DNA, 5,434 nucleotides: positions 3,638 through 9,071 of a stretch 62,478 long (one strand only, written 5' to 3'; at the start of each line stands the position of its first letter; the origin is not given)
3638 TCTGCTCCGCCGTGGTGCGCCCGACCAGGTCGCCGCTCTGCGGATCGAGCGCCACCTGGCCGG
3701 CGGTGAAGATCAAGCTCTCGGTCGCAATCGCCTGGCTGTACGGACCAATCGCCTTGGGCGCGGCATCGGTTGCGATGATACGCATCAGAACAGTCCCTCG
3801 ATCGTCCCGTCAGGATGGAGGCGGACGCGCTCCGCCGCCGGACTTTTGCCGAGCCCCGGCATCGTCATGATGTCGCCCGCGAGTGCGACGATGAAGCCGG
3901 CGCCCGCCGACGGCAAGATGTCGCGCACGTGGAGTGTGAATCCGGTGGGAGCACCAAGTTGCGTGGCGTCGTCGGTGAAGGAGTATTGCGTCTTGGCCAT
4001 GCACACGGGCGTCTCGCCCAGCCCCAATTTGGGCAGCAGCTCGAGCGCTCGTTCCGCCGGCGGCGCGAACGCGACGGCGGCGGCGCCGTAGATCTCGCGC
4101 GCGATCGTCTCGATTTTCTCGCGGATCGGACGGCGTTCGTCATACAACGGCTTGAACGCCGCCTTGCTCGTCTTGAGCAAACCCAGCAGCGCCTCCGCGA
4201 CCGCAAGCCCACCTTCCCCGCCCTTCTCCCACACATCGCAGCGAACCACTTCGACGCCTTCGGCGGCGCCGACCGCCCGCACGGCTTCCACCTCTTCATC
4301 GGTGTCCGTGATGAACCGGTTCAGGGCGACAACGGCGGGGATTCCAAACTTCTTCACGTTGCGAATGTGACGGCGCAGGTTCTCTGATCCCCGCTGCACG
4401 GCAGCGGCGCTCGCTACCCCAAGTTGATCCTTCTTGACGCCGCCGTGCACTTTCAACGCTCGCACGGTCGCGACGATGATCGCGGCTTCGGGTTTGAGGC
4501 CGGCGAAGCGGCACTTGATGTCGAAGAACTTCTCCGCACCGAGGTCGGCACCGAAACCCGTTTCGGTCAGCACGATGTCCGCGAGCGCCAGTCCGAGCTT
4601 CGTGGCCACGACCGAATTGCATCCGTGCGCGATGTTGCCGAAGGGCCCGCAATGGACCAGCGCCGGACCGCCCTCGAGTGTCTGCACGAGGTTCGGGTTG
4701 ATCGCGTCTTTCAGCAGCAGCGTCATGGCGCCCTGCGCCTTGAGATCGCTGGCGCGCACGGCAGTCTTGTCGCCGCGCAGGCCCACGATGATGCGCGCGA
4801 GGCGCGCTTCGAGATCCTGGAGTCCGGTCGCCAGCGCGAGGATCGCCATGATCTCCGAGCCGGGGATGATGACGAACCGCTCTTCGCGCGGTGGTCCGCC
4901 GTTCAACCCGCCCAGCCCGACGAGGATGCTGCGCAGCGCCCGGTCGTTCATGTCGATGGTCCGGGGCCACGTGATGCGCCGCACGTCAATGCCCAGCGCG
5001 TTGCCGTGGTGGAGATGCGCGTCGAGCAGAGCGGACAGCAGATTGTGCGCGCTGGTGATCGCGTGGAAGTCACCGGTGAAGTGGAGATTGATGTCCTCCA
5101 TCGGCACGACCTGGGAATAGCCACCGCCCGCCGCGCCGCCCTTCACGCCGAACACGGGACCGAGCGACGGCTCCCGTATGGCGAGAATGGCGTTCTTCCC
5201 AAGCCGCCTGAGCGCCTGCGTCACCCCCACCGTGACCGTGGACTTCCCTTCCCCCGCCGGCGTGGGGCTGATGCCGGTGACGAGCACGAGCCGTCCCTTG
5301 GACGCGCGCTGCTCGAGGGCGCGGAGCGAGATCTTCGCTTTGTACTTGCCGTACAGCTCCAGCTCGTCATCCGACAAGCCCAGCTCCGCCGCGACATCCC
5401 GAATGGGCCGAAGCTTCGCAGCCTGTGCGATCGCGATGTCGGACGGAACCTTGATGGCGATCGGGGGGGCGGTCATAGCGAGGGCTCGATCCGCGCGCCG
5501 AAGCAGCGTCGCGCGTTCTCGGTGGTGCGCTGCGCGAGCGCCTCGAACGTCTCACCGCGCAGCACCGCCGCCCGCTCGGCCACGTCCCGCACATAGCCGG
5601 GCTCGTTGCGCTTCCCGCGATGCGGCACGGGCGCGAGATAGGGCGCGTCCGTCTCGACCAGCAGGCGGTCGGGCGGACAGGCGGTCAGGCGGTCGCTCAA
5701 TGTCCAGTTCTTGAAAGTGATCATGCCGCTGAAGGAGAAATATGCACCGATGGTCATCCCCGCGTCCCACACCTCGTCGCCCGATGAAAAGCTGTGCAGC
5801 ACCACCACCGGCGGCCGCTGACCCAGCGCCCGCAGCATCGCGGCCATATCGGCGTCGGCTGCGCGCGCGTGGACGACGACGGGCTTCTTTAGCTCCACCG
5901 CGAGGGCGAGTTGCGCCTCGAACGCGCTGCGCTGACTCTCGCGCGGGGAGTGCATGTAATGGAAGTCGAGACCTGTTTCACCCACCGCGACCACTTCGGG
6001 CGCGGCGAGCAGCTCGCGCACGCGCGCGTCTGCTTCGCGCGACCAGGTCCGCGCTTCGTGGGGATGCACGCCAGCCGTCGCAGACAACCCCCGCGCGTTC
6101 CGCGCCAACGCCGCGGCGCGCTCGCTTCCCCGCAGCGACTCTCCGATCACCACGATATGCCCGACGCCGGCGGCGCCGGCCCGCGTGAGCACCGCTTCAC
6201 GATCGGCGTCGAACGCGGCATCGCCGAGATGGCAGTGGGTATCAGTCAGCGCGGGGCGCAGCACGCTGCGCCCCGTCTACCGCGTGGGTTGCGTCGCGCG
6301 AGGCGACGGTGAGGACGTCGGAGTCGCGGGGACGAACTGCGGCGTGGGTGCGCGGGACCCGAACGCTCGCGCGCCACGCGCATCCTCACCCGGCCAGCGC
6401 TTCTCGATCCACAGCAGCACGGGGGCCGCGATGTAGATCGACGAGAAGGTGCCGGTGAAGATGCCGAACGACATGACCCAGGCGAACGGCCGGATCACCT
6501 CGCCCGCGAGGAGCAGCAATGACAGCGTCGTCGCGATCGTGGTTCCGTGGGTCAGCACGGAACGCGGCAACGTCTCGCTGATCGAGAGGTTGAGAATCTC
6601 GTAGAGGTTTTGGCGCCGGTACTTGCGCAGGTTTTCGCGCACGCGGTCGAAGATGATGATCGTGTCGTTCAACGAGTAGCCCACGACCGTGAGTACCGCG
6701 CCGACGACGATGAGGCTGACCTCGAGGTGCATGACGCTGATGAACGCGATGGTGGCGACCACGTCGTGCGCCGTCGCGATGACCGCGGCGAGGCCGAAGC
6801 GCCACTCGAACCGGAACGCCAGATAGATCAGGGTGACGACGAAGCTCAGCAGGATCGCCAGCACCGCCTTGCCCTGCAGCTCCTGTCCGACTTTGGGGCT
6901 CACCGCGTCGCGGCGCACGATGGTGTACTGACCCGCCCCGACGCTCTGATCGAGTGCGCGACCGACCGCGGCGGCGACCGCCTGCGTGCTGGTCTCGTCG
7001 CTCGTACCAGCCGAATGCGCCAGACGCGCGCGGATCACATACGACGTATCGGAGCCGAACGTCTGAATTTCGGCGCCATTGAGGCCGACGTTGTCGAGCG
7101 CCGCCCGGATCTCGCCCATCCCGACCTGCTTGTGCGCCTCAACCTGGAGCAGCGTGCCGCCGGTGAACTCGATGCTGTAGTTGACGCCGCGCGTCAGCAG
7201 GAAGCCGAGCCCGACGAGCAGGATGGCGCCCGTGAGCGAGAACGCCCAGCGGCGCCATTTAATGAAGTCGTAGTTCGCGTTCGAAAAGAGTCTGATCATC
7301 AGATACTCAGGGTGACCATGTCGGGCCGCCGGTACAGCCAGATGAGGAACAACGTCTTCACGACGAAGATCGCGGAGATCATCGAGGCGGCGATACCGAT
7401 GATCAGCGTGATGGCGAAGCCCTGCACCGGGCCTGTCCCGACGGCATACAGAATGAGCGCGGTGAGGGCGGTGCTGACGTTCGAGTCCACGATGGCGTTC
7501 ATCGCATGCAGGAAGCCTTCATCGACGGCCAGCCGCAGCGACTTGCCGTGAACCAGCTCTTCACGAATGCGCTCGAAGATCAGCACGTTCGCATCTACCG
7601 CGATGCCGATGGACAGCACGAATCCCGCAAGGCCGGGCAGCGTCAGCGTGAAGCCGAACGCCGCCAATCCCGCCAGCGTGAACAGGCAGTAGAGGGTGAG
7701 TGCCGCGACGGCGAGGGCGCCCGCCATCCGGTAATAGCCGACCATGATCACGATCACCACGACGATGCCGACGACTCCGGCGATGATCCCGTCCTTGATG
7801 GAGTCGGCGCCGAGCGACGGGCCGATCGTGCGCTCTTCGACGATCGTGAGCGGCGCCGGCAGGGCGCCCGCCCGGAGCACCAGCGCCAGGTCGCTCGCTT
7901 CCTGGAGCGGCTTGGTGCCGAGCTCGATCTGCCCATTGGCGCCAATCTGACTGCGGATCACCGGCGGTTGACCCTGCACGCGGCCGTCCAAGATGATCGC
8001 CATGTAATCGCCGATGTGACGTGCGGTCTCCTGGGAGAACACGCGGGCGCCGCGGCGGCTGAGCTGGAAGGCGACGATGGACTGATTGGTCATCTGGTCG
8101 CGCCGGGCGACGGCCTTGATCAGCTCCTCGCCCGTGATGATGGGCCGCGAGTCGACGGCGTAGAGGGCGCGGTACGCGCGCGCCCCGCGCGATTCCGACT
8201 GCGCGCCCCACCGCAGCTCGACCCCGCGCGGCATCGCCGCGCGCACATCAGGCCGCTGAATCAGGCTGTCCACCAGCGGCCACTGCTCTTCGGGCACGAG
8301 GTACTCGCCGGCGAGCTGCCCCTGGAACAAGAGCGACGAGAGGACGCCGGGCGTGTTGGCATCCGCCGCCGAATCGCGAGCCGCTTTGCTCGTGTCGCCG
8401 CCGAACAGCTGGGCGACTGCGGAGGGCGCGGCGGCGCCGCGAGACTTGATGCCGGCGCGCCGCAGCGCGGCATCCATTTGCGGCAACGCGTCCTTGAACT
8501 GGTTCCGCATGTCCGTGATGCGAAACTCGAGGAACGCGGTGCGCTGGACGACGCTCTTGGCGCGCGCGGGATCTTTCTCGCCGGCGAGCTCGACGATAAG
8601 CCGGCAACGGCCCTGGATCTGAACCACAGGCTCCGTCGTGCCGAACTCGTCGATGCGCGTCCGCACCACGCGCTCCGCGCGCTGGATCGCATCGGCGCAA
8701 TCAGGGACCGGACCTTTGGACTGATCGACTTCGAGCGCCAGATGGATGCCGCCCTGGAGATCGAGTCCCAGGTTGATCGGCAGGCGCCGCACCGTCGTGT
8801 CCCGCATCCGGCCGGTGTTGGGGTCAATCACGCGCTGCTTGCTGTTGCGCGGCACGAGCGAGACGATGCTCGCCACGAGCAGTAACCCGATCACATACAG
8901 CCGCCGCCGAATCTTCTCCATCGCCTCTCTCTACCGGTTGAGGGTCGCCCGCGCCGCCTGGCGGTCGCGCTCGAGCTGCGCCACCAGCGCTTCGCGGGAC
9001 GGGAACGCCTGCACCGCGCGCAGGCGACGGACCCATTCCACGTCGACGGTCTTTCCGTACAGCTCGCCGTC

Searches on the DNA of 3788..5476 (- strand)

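Call 78: search_with_rna_model(model_id=R1, sources=[L141, L140], max_evalue=1)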
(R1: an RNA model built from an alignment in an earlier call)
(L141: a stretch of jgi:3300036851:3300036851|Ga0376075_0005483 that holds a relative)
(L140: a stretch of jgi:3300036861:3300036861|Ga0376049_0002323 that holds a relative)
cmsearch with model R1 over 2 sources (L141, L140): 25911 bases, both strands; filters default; matches with E-value up to 1: 3.
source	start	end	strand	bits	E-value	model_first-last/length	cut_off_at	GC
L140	6452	6521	+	13.8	0.08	1-90/90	no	0.79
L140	1875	1939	-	13.7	0.086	1-90/90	no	0.69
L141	1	67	+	11.1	0.49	9-90/90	5'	0.78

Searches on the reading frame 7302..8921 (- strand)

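Call 67: search_protein_families(library=pfam, proteins=[L142:2539-2829:+, L142:2933-3337:+, L142:3468-4025:+, L142:4267-4479:+, L142:4580-4945:+, L142:5073-5585:+, L142:1032-1328:+], max_evalue=0.01)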
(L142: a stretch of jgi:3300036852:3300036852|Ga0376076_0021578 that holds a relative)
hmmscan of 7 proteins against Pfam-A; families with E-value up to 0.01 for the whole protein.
L142:2539-2829:+ (96 aa): 0 families

L142:2933-3337:+ (134 aa): 2 families
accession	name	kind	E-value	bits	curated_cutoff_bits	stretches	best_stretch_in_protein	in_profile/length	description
PF18616.6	CdiI_3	-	3.8e-14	52.9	28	1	10-100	2-94/95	CDI immunity proteins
PF25392.1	MS_channel_TM1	-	0.0043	17.5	27.1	0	79-110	22-53/79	Mechanosensitive ion channel, transmembrane helix 1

L142:3468-4025:+ (185 aa): 1 family
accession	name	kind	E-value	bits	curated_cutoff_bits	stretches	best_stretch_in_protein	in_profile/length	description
PF06877.16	RraB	-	0.0031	18.5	23.3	1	104-166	24-86/102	Regulator of ribonuclease activity B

L142:4267-4479:+ (70 aa): 0 families

L142:4580-4945:+ (121 aa): 0 families

L142:5073-5585:+ (170 aa): 0 families

L142:1032-1328:+ (98 aa): 1 family
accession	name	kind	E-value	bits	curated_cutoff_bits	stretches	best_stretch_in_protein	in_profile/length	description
PF03116.20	NQR2_RnfD_RnfE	-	8e-05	22.6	27.7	1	15-54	229-268/296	NQR2, RnfD, RnfE family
